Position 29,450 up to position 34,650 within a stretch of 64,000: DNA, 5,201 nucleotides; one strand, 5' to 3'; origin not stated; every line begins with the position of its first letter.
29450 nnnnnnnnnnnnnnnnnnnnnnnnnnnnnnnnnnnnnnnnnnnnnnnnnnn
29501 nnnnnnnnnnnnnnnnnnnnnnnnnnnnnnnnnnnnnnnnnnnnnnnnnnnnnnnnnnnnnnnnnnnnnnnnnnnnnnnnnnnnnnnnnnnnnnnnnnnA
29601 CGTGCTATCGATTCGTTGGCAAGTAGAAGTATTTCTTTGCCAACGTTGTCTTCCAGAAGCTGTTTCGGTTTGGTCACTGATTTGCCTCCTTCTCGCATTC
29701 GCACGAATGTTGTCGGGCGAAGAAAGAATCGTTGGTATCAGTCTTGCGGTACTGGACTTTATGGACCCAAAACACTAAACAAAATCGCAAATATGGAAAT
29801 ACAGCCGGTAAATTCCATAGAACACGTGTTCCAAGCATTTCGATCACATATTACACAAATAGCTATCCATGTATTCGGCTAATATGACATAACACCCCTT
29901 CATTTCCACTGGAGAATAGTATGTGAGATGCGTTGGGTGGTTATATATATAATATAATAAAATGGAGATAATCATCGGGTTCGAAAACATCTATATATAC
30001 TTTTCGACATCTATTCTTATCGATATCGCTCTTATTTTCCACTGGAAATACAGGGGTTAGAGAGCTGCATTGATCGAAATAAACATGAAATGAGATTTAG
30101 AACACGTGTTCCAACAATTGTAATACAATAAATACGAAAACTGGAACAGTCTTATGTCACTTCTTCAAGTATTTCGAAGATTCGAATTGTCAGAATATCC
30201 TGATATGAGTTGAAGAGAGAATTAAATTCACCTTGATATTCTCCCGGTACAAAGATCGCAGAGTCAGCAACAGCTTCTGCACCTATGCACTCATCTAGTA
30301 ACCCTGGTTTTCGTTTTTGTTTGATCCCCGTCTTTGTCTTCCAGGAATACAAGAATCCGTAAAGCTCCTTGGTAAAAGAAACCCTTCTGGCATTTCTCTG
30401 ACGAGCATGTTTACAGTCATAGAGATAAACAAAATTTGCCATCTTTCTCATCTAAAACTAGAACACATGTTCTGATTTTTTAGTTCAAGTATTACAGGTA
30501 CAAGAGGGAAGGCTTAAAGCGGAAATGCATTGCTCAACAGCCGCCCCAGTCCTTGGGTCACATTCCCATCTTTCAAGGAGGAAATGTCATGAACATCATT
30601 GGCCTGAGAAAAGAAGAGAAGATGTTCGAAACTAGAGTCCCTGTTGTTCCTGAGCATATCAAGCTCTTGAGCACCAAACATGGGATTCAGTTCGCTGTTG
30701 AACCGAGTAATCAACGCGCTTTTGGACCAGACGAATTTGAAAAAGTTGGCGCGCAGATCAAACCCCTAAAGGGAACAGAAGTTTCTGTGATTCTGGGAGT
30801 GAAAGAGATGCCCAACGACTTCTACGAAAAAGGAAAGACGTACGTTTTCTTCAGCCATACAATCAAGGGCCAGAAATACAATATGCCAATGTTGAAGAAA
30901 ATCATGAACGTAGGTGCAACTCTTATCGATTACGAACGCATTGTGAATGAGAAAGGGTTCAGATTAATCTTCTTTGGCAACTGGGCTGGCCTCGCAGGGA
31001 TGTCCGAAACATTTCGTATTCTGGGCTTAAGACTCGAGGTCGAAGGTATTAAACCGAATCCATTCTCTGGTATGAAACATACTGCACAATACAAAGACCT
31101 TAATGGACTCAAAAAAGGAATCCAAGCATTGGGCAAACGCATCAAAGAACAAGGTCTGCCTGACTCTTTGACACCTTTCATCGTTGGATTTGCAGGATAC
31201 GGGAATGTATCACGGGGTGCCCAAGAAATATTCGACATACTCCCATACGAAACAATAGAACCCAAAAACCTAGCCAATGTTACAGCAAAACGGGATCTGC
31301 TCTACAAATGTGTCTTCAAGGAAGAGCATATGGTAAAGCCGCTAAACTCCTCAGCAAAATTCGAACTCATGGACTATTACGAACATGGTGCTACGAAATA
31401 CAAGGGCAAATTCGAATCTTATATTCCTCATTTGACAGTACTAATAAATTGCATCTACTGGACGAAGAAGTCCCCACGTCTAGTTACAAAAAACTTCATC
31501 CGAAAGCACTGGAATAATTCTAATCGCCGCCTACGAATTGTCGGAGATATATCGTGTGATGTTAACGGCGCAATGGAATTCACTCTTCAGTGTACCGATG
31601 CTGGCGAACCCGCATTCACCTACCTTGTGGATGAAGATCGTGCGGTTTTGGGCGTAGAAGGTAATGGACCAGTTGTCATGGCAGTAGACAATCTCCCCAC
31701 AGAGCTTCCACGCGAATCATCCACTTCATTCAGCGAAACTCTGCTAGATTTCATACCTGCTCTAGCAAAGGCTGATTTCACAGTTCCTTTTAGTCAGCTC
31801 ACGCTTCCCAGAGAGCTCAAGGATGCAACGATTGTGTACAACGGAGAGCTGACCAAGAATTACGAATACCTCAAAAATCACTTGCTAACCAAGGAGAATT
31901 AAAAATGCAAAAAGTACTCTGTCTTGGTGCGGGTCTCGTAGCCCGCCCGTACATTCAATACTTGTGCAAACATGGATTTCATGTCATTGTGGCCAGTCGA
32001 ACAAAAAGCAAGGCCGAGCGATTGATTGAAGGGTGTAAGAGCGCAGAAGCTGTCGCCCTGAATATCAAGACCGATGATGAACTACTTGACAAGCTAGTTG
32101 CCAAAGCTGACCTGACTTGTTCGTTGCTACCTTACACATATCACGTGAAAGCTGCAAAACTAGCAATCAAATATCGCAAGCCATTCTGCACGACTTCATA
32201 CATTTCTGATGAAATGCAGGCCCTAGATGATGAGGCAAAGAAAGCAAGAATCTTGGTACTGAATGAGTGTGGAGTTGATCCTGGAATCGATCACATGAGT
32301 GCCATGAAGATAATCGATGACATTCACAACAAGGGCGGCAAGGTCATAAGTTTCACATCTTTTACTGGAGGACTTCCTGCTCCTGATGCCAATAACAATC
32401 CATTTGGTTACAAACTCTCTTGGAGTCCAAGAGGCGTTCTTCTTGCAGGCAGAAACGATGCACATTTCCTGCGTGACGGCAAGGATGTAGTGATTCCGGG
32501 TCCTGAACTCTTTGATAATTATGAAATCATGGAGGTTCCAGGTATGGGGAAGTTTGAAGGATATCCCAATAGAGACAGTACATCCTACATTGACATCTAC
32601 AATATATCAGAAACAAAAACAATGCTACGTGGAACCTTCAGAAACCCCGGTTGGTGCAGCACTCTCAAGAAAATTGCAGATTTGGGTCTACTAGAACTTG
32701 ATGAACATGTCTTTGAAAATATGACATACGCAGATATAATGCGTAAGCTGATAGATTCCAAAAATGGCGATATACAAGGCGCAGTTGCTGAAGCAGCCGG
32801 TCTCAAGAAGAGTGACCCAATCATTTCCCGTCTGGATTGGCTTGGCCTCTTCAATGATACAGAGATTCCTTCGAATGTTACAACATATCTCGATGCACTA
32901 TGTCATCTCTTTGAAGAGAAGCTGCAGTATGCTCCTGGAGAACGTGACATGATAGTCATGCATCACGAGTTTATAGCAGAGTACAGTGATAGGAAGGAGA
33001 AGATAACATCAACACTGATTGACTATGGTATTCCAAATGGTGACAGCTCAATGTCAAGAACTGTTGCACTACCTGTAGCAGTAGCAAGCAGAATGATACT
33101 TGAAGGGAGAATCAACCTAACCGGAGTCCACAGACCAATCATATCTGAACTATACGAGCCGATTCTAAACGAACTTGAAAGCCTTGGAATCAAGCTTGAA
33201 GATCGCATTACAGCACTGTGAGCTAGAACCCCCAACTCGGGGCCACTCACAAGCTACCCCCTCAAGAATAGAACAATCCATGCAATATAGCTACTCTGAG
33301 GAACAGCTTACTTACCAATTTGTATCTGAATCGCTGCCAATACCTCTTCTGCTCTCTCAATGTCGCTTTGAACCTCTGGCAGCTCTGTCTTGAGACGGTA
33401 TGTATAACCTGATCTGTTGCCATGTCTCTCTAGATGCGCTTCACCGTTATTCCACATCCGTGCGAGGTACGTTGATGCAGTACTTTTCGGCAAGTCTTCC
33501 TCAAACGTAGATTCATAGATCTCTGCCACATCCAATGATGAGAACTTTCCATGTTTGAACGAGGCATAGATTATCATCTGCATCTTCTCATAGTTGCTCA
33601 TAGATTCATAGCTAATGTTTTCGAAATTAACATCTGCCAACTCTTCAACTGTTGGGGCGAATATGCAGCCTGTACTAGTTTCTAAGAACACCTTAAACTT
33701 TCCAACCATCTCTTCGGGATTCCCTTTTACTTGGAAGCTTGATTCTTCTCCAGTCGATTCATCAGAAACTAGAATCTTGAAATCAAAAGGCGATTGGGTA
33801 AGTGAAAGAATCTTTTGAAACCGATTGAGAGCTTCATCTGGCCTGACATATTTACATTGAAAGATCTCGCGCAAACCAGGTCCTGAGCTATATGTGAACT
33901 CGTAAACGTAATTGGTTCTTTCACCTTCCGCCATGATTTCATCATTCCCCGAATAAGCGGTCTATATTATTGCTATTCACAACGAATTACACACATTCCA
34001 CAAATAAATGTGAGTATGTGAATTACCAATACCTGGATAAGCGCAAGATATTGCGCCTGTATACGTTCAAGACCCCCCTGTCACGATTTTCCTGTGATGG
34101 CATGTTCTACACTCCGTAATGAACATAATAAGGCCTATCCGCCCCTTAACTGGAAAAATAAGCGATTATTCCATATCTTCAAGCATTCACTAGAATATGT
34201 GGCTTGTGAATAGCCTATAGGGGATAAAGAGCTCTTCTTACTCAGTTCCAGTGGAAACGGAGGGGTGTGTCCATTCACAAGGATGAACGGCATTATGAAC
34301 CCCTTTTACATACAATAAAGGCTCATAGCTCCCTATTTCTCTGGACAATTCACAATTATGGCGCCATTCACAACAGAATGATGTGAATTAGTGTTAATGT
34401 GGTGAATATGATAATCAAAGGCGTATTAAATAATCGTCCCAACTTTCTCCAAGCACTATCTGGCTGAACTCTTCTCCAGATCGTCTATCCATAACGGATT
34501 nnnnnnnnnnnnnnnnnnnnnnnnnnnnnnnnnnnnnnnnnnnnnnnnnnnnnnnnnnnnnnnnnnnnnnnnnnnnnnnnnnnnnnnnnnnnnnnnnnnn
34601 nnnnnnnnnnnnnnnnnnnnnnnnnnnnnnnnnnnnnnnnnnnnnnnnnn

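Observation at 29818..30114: Inverted ORB pair around an AT-rich core: candidate replication origin unlinked to orc1/cdc6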

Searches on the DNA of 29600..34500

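Call 23: search_rna_families(source=window, start=29600, end=34500, threshold=evalue, max_evalue=1)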
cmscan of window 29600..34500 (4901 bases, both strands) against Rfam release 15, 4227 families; matches with E-value up to 1: 0.
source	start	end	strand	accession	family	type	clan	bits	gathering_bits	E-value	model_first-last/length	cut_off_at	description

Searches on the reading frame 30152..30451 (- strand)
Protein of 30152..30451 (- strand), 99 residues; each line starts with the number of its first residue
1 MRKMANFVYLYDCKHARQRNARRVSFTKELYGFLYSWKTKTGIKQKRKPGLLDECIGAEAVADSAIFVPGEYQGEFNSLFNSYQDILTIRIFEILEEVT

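Call 9: search_protein_families(library=pfam, proteins=[window:30152-30451:-])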
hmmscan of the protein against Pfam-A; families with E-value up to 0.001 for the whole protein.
window:30152-30451:- (99 aa): 0 families

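Call 42: search_solved_structures(query=window:30152-30451:-, max_evalue=10)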
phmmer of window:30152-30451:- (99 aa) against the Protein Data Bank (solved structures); distinct sequences matched with E-value up to 10: 5.
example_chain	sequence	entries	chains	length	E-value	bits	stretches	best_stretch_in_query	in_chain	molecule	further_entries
2aoz_A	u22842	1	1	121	0.92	13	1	32-62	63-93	Phospholipase A2 homolog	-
1z3z_A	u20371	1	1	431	1.2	12.6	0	15-77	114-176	dialkylglycine decarboxylase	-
1dka_A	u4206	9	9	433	1.3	12.5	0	15-77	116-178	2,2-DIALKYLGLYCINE DECARBOXYLASE (PYRUVATE) | 2,2-Dialkylglycine decarboxylase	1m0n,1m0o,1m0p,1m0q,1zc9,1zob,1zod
1d7r_A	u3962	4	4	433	1.3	12.5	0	15-77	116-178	PROTEIN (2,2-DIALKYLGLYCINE DECARBOXYLASE (PYRUVATE))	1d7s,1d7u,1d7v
1dgd_A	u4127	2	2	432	1.3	12.5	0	15-77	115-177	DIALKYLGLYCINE DECARBOXYLASE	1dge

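Call 45: find_homologous_proteins(query=window:30152-30451:-)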
Query window:30152-30451:- (99 aa): 211 proteins with E <= 0.001 among 213 candidates; the best 120 are listed.
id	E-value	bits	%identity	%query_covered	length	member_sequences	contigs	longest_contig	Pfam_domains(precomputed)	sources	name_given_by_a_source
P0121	5.0e-55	201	94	96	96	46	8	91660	-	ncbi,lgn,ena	-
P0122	3.9e-53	195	95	96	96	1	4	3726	-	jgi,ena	jgi:hypothetical protein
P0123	3.7e-51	189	88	96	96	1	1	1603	-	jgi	-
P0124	1.3e-49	184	85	96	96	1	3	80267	-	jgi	jgi:hypothetical protein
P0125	3.8e-49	182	85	95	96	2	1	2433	-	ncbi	-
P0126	5.5e-49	182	85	96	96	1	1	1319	-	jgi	-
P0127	9.1e-49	181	84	96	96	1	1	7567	-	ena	-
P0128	3.6e-48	179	82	97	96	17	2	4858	-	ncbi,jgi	jgi:hypothetical protein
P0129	6.7e-48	178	80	96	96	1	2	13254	-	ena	-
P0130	6.0e-47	175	81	97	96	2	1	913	-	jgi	-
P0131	4.4e-44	166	77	96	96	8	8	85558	-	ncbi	ncbi:MAG: hypothetical protein ACXADL_10220 [Candidatus Thorarchaeota archaeon]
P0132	2.1e-42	161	75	96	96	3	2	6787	-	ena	-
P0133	3.7e-40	154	68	96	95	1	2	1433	-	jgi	jgi:hypothetical protein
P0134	4.2e-40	153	69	96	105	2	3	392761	-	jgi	jgi:hypothetical protein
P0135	4.2e-40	153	71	95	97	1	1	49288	-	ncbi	ncbi:MAG: hypothetical protein ACXAEF_01460 [Candidatus Thorarchaeota archaeon]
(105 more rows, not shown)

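Call 61: predict_structure(alignment_id=A2)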
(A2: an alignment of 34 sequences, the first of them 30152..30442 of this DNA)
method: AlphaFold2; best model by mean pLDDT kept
length: 96 residues; sequences in the alignment: 34
mean_pLDDT: 86.5   pTM: 0.74
mean pLDDT of the five models: 86.5, 83.0, 80.7, 42.6, 39.5
residues with pLDDT >= 90: 47; 70-90: 41; 50-70: 8; < 50: 0
segments of 3 or more residues with pLDDT < 50: none
pLDDT, mean of each block of 10 residues (from residue 1): 88 72 88 84 87 90 93 94 90 73
secondary structure, 60 per line:
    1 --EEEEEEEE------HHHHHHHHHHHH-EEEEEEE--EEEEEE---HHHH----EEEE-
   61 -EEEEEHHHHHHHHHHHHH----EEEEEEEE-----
elements in order: E3-10 H17-28 E30-36 E39-44 H48-51 E56-59 E62-66 H67-79 E84-91

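Call 65: fold_search(model_id=the predicted structure, library=pdb)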
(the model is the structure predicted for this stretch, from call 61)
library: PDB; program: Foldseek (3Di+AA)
matches with E <= 10: 1147; with E <= 0.001: 0
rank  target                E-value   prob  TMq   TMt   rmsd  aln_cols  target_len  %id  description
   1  2cfx_A                2.0e-02  0.99  0.45  0.34   7.2        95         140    9  Structure of B.subtilis LrpC (released 2006-03-28)
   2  5d4p_A                2.2e-02  0.47  0.27  0.26  13.1       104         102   12  Structure of CPII bound to ADP and bicarbonate, from Thiomonas intermedia K12 (released 2016-09-28)
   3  5ds7_C                2.6e-02  0.57  0.27  0.28  11.9       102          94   12  2.0 A Structure of CPII, a nitrogen regulatory PII-like protein from Thiomonas intermedia K12, bound AMP (released 2016-09-28)
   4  2go8                  2.9e-02  0.91  0.36  0.38   9.6        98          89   10  Crystal structure of YQJZ_BACSU FROM Bacillus subtilis. Northeast structural genomics TARGET SR435 (released 2006-04-25)
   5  5d4o_A                3.1e-02  0.41  0.27  0.26  13.3       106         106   13  Structure of CPII, a nitrogen regulatory PII-like protein from Thiomonas intermedia K12, bound to ADP, AMP and bicarbo (released 2016-09-28)
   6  5h1o_A                3.5e-02  0.98  0.47  0.51   4.6       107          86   12  CRISPR-associated protein (released 2017-10-18)
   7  3hf5_C                3.5e-02  0.57  0.36  0.32  12.2       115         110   12  Crystal structure of 4-methylmuconolactone methylisomerase in complex with 3-methylmuconolactone (released 2009-09-29)
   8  2fiu_A                3.5e-02  0.54  0.33  0.33   9.5       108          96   15  Crystal Structure of the Conserved Protein of Unknown Function ATU0297 from Agrobacterium tumefaciens (released 2006-02-14)
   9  5d4n_B                3.8e-02  0.47  0.27  0.29  12.0       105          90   11  Structure of CPII bound to ADP, AMP and acetate, from Thiomonas intermedia K12 (released 2016-09-28)
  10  3hfk_D                4.3e-02  0.54  0.35  0.32  12.6       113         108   13  Crystal structure of 4-methylmuconolactone methylisomerase (H52A) in complex with 4-methylmuconolactone (released 2009-09-29)
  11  5d4n_A                4.3e-02  0.38  0.27  0.25  13.2       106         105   13  Structure of CPII bound to ADP, AMP and acetate, from Thiomonas intermedia K12 (released 2016-09-28)
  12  1ri7                  5.5e-02  0.96  0.43  0.31   7.2        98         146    9  crystal structure of a protein in the LRP/ASNC family from the hyperthermophilic archaeon Pyrococcus sp. OT3 (released 2004-03-09)
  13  4es1                  5.8e-02  0.99  0.53  0.53   3.6       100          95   10  Double-stranded Endonuclease Activity in B. halodurans Clustered Regularly Interspaced Short Palindromic Repeats (CRISPR (released 2012-08-22)
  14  7f84_A                5.8e-02  0.90  0.42  0.45   8.3       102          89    9  Crystal structure of CRISPR-associated Cas2c of Leptospira interrogans (released 2022-07-06)
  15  2cyy                  6.2e-02  0.94  0.43  0.30   7.2        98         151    8  Crystal structure of PH1519 from Pyrococcus horikosii OT3 (released 2006-09-19)
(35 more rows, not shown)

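Call 68: search_protein_families(library=pfam, proteins=[window:30152-30442:-], max_evalue=5)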
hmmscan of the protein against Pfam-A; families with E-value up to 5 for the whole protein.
window:30152-30442:- (96 aa): 0 families

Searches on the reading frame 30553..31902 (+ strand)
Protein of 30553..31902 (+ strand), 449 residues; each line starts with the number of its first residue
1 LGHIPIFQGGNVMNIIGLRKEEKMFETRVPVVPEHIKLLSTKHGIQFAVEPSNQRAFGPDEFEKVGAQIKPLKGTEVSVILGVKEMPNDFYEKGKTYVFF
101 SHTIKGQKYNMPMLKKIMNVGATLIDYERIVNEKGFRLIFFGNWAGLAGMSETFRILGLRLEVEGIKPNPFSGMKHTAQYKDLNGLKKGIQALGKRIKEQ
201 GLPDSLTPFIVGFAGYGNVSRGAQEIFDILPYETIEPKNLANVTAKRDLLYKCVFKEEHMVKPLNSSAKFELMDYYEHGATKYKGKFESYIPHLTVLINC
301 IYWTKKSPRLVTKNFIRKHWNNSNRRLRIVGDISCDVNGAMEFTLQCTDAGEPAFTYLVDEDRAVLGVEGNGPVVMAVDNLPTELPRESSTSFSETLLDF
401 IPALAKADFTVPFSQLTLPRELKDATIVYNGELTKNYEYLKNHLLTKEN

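Call 9: search_protein_families(library=pfam, proteins=[window:30553-31902:+])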
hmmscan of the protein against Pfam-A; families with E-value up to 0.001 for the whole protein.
window:30553-31902:+ (449 aa): 2 families
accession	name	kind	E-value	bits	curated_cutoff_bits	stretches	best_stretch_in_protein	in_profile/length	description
PF05222.21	AlaDh_PNT_N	-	2.3e-19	70.4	30.4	1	17-148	1-136/136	Alanine dehydrogenase/PNT, N-terminal domain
PF01262.27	AlaDh_PNT_C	-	2.2e-07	31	23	1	283-435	82-213/214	Alanine dehydrogenase/PNT, C-terminal domain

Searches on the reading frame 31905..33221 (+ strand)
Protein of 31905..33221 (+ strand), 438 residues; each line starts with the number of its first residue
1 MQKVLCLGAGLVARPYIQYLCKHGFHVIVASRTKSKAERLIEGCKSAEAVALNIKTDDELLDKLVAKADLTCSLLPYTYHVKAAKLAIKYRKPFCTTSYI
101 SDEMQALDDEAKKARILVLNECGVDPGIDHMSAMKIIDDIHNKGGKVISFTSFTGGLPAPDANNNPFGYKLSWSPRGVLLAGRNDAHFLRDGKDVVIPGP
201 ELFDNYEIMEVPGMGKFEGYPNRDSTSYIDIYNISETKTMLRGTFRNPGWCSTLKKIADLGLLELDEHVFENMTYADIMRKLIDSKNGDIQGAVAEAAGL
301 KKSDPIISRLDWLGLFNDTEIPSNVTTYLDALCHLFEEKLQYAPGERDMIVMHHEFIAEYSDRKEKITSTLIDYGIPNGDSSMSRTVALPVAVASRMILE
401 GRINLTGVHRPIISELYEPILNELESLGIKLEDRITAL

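Call 9: search_protein_families(library=pfam, proteins=[window:31905-33221:+])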
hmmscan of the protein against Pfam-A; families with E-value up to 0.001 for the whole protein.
window:31905-33221:+ (438 aa): 3 families
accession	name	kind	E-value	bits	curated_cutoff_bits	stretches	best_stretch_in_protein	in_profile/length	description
PF16653.10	Sacchrp_dh_C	-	2.7e-85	287.1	31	1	123-429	1-265/265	Saccharopine dehydrogenase C-terminal domain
PF03435.24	Sacchrp_dh_NADP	-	8.9e-20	71.8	25.1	1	4-118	1-128/129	Saccharopine dehydrogenase NADP binding domain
PF01488.26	Shikimate_DH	-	1.5e-06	28.7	24.3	1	2-61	13-73/138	Shikimate / quinate 5-dehydrogenase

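Call 15: find_encoding_contigs(protein=window:31905-33221:+, flank=10000, max_places=6)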
Protein window:31905-33221:+ (438 aa): 5 contigs read that carry it; 4 places shown.
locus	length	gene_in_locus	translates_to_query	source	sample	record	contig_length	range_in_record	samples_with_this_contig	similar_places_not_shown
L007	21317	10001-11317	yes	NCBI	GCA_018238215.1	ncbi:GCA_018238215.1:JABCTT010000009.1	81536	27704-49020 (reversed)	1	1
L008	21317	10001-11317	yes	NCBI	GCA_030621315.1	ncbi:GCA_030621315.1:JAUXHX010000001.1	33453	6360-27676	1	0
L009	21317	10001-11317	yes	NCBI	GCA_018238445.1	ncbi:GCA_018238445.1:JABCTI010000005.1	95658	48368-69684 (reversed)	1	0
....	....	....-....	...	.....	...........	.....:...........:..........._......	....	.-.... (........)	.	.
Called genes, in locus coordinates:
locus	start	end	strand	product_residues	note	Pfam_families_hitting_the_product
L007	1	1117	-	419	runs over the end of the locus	-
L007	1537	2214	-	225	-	-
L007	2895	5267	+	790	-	PF00708:Acylphosphatase, PF07503:zf-HYPF, PF01300:Sua5_yciO_yrdC, PF17788:HypF_C, PF22521:HypF_C_2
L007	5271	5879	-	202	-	PF01558:POR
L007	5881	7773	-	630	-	PF01855:POR_N, PF02775:TPP_enzyme_C, PF13237:Fer4_10 (weak), PF13187:Fer4_9 (weak), PF00037:Fer4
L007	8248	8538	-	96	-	-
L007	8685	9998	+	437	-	PF05222:AlaDh_PNT_N, PF01262:AlaDh_PNT_C (weak)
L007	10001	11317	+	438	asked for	PF01488:Shikimate_DH (weak), PF03435:Sacchrp_dh_NADP, PF16653:Sacchrp_dh_C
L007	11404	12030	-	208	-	-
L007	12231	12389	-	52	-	-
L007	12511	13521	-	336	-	-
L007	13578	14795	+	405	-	PF00266:Aminotran_5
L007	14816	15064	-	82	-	-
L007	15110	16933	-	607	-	PF13522:GATase_6, PF13537:GATase_7, PF13580:SIS_2 (faint), PF01380:SIS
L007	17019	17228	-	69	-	PF00338:Ribosomal_S10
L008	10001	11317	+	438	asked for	PF01488:Shikimate_DH (weak), PF03435:Sacchrp_dh_NADP, PF16653:Sacchrp_dh_C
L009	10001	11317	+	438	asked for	PF01488:Shikimate_DH (weak), PF03435:Sacchrp_dh_NADP, PF16653:Sacchrp_dh_C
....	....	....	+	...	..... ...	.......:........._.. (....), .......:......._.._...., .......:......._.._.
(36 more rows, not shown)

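Call 16: find_related_loci(query=window:31905-33221:+, collection=genome_contigs, flank=10000)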
Query window:31905-33221:+ (438 aa) in genome_contigs; peptide patterns used: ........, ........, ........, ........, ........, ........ (x = any residue, [..] = any of these).
394 stretches matched a pattern; 376 encode a relative of the query (tblastn E <= 1e-3); the best 80 are kept; 80 distinct loci.
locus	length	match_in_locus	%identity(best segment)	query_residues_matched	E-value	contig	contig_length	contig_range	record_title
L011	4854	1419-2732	96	1-438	0e+0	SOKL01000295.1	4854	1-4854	MAG: Candidatus Thorarchaeota archaeon isolate E44_bin77 NODE_11052_length_4854_cov_8.431340, whole genome shotgun seque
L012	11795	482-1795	95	1-438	0e+0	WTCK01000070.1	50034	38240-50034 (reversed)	MAG: Candidatus Thorarchaeota archaeon isolate GLR93 c_000000833198, whole genome shotgun sequence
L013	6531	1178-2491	95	1-438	0e+0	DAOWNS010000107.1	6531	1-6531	MAG TPA_asm: Candidatus Thorarchaeota archaeon isolate CSMAG_3034 CSMAG_3034_k141_2884278_length_6531_cov_17.3174, whole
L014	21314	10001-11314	94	1-438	0e+0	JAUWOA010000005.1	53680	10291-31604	MAG: Candidatus Thorarchaeota archaeon isolate CSMAG_2438 CSMAG_2438_k141_243390_length_53680_cov_144.0000, whole genome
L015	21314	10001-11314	93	1-438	0e+0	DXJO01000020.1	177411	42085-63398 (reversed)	MAG TPA_asm: Candidatus Thorarchaeota archaeon isolate MAG_9 k127_87792, whole genome shotgun sequence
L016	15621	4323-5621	91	1-433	0e+0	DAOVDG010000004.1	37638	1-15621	MAG TPA_asm: Candidatus Thorarchaeota archaeon isolate CSMAG_1051 CSMAG_1051_k141_5120479_length_37638_cov_97.9250, whol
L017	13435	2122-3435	79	1-438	0e+0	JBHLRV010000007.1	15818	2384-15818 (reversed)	MAG: Candidatus Thorarchaeota archaeon isolate TM2M.101 TM2M.101@6951, whole genome shotgun sequence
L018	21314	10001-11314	79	1-438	0e+0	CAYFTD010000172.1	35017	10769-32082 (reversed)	MAG TPA_asm: uncultured archaeon isolate ERP108616_co1_168 genome assembly, contig: k119_277510, whole genome shotgun se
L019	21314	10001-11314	78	1-438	0e+0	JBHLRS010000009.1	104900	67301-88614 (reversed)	MAG: Candidatus Thorarchaeota archaeon isolate TM1S.264 TM1S.264@170, whole genome shotgun sequence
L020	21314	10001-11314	76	1-438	0e+0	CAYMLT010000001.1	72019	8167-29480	MAG TPA_asm: uncultured archaeon isolate binchicken_co129_606 genome assembly, contig: NODE_748_length_72019_cov_6.85760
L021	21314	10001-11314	78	1-438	0e+0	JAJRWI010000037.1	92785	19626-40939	MAG: archaeon isolate Dive96_bin2.169 k141_2457031, whole genome shotgun sequence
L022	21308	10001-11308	77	1-436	0e+0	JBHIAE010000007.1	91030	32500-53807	MAG: Candidatus Thorarchaeota archaeon isolate K_3_bin.28 NODE_24_length_91030_cov_27.160967, whole genome shotgun seque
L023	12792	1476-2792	75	1-438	0e+0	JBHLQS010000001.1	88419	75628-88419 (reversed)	MAG: Candidatus Thorarchaeota archaeon isolate QM1B.10 QM1B.10@545, whole genome shotgun sequence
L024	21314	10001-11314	77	1-438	0e+0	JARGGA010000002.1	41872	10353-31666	MAG: Candidatus Thorarchaeota archaeon isolate C14-20 NODE_424_length_41872_cov_6.663797, whole genome shotgun sequence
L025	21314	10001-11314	76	1-438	0e+0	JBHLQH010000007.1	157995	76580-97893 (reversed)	MAG: Candidatus Thorarchaeota archaeon isolate LCG1B.475 LCG1B.475@255, whole genome shotgun sequence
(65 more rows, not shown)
